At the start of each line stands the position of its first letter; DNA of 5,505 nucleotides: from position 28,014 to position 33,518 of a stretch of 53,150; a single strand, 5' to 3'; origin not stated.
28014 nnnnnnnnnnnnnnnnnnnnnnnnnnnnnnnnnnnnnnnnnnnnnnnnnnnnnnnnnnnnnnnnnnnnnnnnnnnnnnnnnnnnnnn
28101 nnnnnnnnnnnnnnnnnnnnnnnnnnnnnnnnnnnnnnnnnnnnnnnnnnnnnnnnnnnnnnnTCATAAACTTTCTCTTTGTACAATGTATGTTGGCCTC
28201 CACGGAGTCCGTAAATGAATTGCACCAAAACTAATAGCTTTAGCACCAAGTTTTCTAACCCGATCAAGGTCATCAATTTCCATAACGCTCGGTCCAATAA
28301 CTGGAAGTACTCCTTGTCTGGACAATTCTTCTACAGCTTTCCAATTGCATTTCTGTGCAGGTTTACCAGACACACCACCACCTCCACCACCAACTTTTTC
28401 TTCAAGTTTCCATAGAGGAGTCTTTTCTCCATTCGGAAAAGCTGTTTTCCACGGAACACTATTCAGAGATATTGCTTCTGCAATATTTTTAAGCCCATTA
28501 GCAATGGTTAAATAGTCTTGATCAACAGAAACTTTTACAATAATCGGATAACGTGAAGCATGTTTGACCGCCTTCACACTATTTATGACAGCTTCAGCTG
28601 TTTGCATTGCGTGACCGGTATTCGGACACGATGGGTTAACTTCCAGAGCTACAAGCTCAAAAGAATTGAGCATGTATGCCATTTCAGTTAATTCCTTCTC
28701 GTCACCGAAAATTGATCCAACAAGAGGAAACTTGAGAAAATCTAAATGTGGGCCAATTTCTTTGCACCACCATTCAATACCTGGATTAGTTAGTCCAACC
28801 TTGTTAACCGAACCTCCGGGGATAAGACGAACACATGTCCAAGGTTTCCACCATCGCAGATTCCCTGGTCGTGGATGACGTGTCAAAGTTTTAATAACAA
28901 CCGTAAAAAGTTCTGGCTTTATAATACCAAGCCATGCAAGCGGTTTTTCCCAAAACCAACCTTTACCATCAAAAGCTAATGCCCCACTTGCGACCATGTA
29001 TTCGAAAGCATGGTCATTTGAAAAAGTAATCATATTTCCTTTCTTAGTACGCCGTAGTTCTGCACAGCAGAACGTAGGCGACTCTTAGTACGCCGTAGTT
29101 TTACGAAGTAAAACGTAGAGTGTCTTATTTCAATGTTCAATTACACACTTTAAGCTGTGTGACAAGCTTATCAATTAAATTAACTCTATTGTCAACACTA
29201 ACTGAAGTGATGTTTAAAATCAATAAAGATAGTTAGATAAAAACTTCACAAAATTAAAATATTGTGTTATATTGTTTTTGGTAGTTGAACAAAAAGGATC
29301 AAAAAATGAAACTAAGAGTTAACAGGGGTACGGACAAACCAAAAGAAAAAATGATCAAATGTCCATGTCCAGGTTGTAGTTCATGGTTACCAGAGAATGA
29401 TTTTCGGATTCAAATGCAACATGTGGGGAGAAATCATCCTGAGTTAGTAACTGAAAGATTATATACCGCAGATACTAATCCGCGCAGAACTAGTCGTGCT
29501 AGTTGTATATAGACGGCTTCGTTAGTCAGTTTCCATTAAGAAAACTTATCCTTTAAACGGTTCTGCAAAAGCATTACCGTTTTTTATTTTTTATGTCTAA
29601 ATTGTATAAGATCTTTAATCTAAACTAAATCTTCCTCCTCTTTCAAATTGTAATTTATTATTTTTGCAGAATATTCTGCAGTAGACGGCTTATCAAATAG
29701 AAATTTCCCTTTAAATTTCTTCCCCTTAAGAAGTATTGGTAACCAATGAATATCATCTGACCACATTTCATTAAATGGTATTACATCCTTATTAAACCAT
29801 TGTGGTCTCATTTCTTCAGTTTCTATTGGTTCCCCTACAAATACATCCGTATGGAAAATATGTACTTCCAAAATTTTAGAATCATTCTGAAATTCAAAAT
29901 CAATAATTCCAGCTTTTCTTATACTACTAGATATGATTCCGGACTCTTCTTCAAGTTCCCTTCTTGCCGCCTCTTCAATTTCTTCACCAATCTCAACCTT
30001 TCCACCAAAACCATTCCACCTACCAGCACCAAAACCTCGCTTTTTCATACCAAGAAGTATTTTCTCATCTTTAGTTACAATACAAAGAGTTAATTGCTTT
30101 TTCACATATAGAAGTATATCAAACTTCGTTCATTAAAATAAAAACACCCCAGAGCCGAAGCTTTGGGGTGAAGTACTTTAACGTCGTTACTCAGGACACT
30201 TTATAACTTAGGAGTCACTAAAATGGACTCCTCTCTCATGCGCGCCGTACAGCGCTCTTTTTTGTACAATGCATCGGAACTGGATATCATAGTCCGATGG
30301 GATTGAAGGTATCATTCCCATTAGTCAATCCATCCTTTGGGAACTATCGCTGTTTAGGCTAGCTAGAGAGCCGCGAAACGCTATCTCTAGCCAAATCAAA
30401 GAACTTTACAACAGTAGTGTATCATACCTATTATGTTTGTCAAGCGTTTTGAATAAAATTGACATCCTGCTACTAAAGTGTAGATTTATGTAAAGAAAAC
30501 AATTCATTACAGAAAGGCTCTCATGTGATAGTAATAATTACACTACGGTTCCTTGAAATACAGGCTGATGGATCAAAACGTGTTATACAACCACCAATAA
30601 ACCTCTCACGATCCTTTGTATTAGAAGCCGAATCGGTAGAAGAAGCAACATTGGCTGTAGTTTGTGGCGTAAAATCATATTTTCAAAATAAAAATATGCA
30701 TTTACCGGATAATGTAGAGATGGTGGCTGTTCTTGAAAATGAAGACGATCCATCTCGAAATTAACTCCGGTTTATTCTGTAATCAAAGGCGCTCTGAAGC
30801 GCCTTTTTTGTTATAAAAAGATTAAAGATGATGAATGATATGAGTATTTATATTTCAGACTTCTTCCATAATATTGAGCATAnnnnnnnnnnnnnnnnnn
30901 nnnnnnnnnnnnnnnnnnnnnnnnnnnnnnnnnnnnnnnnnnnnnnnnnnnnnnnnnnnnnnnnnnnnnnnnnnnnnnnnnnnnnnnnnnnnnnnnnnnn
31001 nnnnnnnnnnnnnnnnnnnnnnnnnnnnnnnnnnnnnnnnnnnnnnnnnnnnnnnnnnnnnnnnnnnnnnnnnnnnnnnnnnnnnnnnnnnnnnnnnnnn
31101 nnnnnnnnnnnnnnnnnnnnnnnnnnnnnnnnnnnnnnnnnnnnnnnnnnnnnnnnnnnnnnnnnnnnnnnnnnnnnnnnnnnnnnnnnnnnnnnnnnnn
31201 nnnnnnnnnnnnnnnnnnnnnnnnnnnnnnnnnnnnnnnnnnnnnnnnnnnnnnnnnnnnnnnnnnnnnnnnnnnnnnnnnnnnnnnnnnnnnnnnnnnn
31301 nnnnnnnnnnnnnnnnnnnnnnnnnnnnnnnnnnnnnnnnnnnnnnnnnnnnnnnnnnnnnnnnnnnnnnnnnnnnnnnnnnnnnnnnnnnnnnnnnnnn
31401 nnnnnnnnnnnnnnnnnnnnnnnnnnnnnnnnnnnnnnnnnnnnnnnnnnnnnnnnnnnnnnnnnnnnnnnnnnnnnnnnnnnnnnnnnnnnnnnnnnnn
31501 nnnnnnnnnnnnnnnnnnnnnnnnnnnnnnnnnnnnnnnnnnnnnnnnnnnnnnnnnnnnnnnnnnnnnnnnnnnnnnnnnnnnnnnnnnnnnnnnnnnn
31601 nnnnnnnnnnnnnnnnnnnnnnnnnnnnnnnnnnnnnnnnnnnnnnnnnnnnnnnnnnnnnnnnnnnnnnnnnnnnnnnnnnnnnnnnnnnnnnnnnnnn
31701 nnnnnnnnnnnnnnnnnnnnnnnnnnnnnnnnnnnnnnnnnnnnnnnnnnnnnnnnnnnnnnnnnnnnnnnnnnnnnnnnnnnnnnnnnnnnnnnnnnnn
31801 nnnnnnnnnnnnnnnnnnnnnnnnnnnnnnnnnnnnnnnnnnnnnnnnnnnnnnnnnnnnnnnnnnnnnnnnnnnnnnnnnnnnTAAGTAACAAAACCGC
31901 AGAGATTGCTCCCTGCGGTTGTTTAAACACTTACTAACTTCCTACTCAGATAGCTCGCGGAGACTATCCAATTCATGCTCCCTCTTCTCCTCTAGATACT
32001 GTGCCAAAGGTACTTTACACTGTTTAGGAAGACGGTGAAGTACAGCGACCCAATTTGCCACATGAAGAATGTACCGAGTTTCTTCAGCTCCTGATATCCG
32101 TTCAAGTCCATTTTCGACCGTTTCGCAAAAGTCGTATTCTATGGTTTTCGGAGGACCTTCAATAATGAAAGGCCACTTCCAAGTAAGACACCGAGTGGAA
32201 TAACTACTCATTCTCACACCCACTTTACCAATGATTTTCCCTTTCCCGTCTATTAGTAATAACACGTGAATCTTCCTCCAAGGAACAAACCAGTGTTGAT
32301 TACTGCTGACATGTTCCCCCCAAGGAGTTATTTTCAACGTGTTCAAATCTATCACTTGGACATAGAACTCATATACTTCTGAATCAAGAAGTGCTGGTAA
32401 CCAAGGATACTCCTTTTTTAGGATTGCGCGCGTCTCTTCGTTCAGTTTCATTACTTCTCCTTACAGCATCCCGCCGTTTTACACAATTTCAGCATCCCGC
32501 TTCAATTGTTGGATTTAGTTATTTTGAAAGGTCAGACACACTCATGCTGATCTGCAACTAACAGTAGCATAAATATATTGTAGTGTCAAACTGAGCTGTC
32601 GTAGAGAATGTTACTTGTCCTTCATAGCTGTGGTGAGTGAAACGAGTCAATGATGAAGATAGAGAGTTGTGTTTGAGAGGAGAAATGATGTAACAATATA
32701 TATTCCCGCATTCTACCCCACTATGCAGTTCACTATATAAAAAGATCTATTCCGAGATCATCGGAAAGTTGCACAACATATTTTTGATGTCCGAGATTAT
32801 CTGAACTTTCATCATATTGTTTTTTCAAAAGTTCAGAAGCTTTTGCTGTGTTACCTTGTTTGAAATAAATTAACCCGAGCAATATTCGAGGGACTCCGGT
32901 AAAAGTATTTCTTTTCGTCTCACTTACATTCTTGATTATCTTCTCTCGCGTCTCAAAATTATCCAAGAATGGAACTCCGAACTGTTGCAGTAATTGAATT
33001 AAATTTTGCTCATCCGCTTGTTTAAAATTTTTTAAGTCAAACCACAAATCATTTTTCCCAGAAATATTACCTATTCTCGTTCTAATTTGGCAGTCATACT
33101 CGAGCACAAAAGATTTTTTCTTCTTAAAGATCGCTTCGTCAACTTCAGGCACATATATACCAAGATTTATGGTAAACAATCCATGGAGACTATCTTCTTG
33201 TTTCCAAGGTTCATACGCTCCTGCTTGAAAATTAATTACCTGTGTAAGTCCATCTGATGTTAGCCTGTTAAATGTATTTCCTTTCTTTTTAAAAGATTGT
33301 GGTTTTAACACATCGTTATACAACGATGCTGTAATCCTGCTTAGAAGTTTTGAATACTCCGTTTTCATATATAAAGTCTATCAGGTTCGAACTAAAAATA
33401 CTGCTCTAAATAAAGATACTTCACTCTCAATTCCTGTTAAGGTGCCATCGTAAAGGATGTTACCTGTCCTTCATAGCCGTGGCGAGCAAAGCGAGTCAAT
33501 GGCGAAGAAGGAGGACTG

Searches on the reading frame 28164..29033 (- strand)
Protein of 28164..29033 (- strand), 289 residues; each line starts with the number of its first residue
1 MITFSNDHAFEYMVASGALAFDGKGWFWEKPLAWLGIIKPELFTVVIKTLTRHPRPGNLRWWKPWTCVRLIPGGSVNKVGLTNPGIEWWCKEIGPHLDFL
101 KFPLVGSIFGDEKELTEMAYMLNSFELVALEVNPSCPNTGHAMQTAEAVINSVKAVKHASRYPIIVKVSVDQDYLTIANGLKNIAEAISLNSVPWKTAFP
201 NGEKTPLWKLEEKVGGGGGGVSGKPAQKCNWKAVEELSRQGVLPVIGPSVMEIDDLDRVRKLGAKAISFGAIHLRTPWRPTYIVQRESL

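Call 51: search_protein_families(library=pfam, proteins=[window:28164-29033:-], max_evalue=0.001)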
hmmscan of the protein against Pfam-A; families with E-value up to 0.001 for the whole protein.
window:28164-29033:- (289 aa): 1 family
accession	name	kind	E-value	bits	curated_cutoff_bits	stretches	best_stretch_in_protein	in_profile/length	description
PF01180.27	DHO_dh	-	1.2e-16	61.3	27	1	43-247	38-245/291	Dihydroorotate dehydrogenase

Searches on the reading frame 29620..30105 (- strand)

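Call 51: search_protein_families(library=pfam, proteins=[window:29620-30105:-], max_evalue=0.001)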
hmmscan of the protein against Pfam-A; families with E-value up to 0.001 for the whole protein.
window:29620-30105:- (161 aa): 1 family
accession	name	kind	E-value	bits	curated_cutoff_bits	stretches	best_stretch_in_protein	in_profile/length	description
PF00293.34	NUDIX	-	8.6e-15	55.4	21.1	1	7-121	7-130/134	NUDIX domain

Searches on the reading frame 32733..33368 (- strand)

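Call 51: search_protein_families(library=pfam, proteins=[window:32733-33368:-], max_evalue=0.001)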
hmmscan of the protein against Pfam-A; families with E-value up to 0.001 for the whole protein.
window:32733-33368:- (211 aa): 1 family
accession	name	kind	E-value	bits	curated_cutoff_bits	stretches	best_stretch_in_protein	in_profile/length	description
PF14137.11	DUF4304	-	2e-18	66.9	23.2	1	19-136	3-114/115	Domain of unknown function (DUF4304)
